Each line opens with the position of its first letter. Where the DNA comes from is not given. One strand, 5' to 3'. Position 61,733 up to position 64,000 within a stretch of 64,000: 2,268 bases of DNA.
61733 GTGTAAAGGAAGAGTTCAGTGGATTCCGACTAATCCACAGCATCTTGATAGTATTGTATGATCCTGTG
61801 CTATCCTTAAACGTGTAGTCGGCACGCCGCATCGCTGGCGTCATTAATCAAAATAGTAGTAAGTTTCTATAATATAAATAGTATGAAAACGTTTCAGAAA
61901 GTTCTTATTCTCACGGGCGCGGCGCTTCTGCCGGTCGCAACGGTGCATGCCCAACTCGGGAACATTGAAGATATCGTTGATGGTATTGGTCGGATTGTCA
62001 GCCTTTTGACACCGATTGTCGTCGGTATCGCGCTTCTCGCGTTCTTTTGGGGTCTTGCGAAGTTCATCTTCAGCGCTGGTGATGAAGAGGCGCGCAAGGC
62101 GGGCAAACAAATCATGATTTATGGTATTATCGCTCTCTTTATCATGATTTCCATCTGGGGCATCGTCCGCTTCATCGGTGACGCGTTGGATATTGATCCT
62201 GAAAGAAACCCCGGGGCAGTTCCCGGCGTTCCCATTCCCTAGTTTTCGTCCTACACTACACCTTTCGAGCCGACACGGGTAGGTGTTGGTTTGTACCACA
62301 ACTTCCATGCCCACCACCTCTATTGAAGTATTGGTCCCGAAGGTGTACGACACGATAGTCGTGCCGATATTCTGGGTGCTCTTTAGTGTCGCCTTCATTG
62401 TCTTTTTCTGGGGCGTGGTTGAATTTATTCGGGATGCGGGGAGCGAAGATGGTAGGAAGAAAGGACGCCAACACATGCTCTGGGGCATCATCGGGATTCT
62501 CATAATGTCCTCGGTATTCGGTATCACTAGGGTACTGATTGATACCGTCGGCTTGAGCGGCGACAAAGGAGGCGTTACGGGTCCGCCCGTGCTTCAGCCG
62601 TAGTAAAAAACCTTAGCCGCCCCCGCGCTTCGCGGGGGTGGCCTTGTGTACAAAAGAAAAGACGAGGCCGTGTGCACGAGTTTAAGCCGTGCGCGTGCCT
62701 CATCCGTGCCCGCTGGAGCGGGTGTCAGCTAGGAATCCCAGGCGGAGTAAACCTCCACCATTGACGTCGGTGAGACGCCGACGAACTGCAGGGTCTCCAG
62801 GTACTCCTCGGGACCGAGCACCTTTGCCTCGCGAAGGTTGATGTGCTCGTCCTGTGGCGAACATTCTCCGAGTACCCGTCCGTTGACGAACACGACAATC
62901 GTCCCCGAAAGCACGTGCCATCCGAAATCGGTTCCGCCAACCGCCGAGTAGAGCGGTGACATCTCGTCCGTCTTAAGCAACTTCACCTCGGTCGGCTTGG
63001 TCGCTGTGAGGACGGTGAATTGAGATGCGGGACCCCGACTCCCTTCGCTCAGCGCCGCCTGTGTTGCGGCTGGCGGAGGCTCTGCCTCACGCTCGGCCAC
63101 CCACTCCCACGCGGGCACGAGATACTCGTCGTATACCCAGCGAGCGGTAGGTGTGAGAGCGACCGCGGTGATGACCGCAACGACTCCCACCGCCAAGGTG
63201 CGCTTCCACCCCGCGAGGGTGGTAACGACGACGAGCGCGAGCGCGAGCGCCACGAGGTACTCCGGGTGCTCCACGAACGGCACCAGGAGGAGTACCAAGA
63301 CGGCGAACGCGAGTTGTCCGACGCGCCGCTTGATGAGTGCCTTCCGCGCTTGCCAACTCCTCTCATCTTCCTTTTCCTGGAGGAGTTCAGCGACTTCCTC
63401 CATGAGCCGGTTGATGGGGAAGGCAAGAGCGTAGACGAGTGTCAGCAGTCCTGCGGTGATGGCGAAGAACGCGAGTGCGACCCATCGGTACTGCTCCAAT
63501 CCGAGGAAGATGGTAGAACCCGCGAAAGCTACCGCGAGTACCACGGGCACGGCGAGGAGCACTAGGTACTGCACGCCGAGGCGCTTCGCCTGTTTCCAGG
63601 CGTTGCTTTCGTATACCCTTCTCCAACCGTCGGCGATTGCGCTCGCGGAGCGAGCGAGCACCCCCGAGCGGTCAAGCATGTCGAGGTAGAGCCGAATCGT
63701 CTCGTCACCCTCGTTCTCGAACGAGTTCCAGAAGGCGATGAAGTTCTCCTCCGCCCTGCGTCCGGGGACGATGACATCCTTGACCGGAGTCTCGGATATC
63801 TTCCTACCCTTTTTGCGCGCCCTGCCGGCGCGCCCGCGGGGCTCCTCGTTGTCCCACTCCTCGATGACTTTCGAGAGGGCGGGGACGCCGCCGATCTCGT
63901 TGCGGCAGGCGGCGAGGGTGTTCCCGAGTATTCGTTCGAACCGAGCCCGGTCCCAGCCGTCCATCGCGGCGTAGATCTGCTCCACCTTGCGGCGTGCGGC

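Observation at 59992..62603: Tandem array of six divergent pilin-like paralogs (VirB2/TrbC-type topology) with individual promoters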

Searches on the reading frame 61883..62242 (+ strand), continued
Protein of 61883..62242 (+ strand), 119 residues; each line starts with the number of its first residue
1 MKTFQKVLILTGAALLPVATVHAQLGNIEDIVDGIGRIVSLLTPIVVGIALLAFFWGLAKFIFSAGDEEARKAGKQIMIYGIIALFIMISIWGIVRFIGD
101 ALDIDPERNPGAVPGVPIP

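Call 45: fold_search(model_id=the predicted structure, library=pdb)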
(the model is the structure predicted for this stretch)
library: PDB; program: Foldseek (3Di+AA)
matches with E <= 10: 216; with E <= 0.001: 0
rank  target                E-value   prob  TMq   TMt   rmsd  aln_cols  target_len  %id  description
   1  6cnn_A                4.5e-01  0.91  0.55  0.21   5.7        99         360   11  Cryo-EM structure of the human SK4/calmodulin channel complex in the Ca2+ bound state I (released 2018-05-02)
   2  2zd9_B                8.1e-01  0.16  0.28  0.16  11.7       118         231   18  Structure of a Bacterial Cyclic-Nucleotide Regulated Ion Channel (released 2008-12-02)
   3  6u2h_B                1.5e+00  0.90  0.41  0.22   1.4        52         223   13  BRAF dimer bound to 14-3-3 (released 2019-08-28)
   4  4n84_A                1.7e+00  0.87  0.40  0.22   1.5        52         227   13  Crystal structure of 14-3-3zeta in complex with a 12-carbon-linker cyclic peptide derived from ExoS (released 2014-02-19)
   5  8dfu_0                1.7e+00  0.60  0.46  0.62   5.4        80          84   18  Cryo-EM structure of conjugation pili from Aeropyrum pernix (released 2023-03-22)
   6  7c7e                  1.8e+00  0.41  0.32  0.27  11.5        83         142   11  Crystal structure of C terminal domain of Escherichia coli DgoR (released 2021-01-20)
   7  9o51_A                2.3e+00  0.54  0.56  0.22   4.0        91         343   11  Cryo-EM structure of the human SK2-4 chimera/calmodulin channel complex in the Ca2+ free state (released 2025-07-09)
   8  9cwt_k                2.3e+00  0.47  0.33  0.46  13.9        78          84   14  Human kidney respiratory complex I (released 2025-08-06)
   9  7bgn_C                2.3e+00  0.23  0.33  0.20  11.6        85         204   10  Crystal structure of MtHISN2-AMP complex, a bifunctional enzyme from the histidine biosynthetic pathway (released 2021-05-19)
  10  3g6b_A                2.5e+00  0.51  0.55  0.32  13.3       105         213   13  Crystal structure of a Soluble Chemoreceptor from Thermotoga maritima Asn217Ile mutant (released 2009-07-28)
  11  9a69_B                2.6e+00  0.07  0.24  0.07  14.0       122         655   16  Integrative model of MCPB-MCPC by crosslinking MS and deep learning (released 2024-09-18)
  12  2zd9_C                2.6e+00  0.06  0.23  0.15  10.8       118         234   21  Structure of a Bacterial Cyclic-Nucleotide Regulated Ion Channel (released 2008-12-02)
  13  6x89_4L               2.8e+00  0.85  0.37  0.51   0.7        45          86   11  Vigna radiata mitochondrial complex I* (released 2020-09-02)
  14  9p6i_B                2.8e+00  0.33  0.40  0.29   8.4        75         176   12  Crystal Structure of the Histidine Kinase VC2136 from Vibrio cholerae serotype O1 (released 2025-08-20)
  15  3g67_A                2.8e+00  0.33  0.47  0.29  12.5       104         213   13  Crystal Structure of a Soluble Chemoreceptor from Thermotoga maritima (released 2009-07-28)
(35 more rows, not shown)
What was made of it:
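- On VirB2/TrbC conjugative pilins (PF04956): Foldseek best E is 0.45, with the Ced pilus 8dfu at rank 5 (E 1.7) (call 45).
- Closest known: Archaeal Ced DNA-import pilus subunit. Same: It ranks 5th in the Foldseek search (TM-score 0.62 on the target, call 45).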

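Call 65: search_solved_structures(query=A3, max_evalue=10, show_alignments=2)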
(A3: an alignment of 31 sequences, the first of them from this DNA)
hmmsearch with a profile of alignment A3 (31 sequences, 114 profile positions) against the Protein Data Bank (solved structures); distinct sequences matched with E-value up to 10: 7.
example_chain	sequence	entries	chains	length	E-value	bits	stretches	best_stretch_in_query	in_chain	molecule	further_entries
8w1a_A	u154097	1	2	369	0.1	15.7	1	36-90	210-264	viral G-protein coupled receptor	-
9ejc_E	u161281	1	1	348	0.16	15.1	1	36-90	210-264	viral G-protein coupled receptor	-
8k4o_E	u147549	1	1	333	0.4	13.8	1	36-90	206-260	G protein-coupled receptor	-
8k4p_A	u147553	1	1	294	0.41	13.8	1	36-90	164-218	G protein-coupled receptor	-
4kjr_A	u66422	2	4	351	1.3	12.2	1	41-103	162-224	cation exchanger YfkE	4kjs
4kpj_A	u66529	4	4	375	1.6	11.8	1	19-80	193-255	Farnesyl pyrophosphate synthase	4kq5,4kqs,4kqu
4ng6_A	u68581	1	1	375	1.8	11.7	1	19-80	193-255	Farnesyl pyrophosphate synthase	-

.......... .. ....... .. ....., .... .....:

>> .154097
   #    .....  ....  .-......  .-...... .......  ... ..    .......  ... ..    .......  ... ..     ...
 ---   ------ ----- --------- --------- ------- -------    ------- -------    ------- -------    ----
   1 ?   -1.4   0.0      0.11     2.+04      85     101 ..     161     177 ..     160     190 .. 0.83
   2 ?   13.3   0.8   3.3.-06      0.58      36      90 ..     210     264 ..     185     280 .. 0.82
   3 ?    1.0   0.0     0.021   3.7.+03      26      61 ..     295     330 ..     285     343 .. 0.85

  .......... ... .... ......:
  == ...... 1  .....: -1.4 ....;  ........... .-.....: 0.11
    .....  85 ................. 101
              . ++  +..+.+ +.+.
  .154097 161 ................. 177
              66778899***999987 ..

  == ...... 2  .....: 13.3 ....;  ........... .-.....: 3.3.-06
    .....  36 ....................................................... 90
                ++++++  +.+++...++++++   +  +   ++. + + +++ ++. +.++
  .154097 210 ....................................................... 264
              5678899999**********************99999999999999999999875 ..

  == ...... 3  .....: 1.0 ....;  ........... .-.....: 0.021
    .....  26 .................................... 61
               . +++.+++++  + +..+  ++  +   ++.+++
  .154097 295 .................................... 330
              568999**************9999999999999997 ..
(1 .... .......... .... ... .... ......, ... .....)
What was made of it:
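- On VirB2/TrbC conjugative pilins (PF04956): No pilin hit with a profile spanning all five types (call 65).
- Tried and rejected: A profile spanning all five types hits no solved pilin (call 65).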

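Call 78: find_related_loci(query=A2, collection=viral_contigs, flank=6000)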
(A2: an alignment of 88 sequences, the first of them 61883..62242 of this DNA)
Query A2 (119 aa) in viral_contigs; peptide patterns used: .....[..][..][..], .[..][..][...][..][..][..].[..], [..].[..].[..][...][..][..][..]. (x = any residue, [..] = any of these).
141 stretches matched a pattern, but none encodes a relative of the query by tblastn (E <= 1e-3).
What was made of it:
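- On Holins: No relatives in IMG/VR viral contigs (call 78).
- No relatives were found in 2.9 million viral contigs (call 78).
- Tried and rejected: A scan of viral contigs found no relatives, which rejects a phage origin (call 78).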

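Call 83: search_protein_representatives(alignment_id=A2)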
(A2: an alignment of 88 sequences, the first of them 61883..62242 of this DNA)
Query: 88 sequences, 116 profile positions. Proteins with E-value up to 0.001 (for the whole library): 14265; up to 1e-10: 6587; up to 1e-30: 186. The best 150 are listed.
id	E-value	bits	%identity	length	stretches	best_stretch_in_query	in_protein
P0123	6.6e-69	245.0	-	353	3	26-106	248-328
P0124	6.2e-66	235.4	-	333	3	1-113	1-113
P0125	6.0e-63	225.8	-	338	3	7-108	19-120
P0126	3.7e-61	220.0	-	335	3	2-110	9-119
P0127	8.1e-57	206.0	-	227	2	9-113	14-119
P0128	2.9e-56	204.3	-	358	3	2-107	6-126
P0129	4.2e-53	194.1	-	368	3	19-106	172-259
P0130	4.7e-52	190.7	-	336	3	35-104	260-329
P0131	2.0e-50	185.5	-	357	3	2-102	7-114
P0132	2.3e-49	182.0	-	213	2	1-105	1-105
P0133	2.5e-49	181.9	-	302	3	37-104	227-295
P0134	1.7e-47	176.0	-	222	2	1-106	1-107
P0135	3.5e-47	175.0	-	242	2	2-98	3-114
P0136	9.3e-47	173.6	-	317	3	12-105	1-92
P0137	1.3e-46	173.2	-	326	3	12-108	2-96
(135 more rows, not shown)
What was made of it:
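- The family is very large: 14,265 representatives of 50%-identity clusters at E<=1e-3 (call 83).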

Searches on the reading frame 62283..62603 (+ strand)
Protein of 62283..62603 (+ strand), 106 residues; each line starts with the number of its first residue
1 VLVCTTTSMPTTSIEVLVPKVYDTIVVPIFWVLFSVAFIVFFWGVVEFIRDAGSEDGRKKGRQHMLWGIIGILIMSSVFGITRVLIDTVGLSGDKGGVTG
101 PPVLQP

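Call 3: search_protein_families(library=pfam, proteins=[window:62283-62603:+], max_evalue=1)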
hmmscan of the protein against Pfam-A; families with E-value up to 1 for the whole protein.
window:62283-62603:+ (106 aa): 2 families
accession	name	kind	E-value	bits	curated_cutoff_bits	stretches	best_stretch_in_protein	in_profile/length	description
PF18895.5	T4SS_pilin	-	1.3e-06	28.8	26.6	1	23-84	10-70/71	Type IV secretion system pilin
PF15183.11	MRAP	-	0.17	12.3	27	1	25-65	37-76/89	Melanocortin-2 receptor accessory protein family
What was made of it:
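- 62283..62603 (+): Pilin-like paralog 6, type E, with no signal peptide. PF18895 at 28.8 bits (call 3).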

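Call 4: search_protein_families(library=ncbifam, proteins=[window:62283-62603:+], max_evalue=1)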
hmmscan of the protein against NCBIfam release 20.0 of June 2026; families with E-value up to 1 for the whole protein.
window:62283-62603:+ (106 aa): 4 families
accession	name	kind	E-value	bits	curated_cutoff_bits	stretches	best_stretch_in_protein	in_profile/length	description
NF045849.1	ICE_MMCAP2_0565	equivalog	0.0016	18.1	40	1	29-88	19-79/80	Mbov_0395 family pilin-like conjugal transfer protein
NF037996.1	B-4DMT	subfamily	0.0086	15.9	100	1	31-89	39-97/139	B-4DMT family transporter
TIGR00380.1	cobal_cbiB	equivalog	0.066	12.5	165.9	1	39-88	27-75/305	adenosylcobinamide-phosphate synthase CbiB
NF038018.1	qmoC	equivalog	0.082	12.4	300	1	19-74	145-202/360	quinone-interacting membrane-bound oxidoreductase complex subunit QmoC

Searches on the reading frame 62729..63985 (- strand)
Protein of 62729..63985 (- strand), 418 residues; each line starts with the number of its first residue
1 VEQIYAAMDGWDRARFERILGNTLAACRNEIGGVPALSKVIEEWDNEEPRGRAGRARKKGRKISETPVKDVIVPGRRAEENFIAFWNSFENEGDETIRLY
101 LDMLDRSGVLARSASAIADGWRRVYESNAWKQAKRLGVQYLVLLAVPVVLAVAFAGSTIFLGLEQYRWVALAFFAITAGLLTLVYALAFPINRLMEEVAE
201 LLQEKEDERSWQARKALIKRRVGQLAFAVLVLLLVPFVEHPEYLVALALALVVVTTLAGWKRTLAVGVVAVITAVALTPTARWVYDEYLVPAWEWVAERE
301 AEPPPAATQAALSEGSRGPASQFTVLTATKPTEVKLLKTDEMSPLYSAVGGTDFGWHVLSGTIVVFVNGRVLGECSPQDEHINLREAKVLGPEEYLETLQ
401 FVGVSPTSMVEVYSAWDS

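Call 9: search_protein_families(library=pfam, proteins=[window:62729-63985:-], max_evalue=0.001)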
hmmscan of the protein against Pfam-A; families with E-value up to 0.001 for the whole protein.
window:62729-63985:- (418 aa): 1 family
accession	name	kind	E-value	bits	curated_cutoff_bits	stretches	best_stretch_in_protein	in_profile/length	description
PF14093.11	DUF4271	-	0.0009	19.6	29.7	0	134-260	44-169/206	Domain of unknown function (DUF4271)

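Call 12: find_encoding_contigs(protein=window:62729-63985:-, flank=10000, max_places=6)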
Protein window:62729-63985:- (418 aa): no gene with exactly this product is on record in the collection.

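Call 70: search_protein_families(library=ncbifam, proteins=[window:62729-63985:-], max_evalue=0.01)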
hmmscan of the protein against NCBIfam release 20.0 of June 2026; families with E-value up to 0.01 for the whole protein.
window:62729-63985:- (418 aa): 1 family
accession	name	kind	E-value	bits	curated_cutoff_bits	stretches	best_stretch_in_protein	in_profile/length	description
NF007660.0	PRK10332.1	equivalog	0.0068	16.9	86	0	241-271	14-44/107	prepilin-type N-terminal cleavage/methylation domain-containing protein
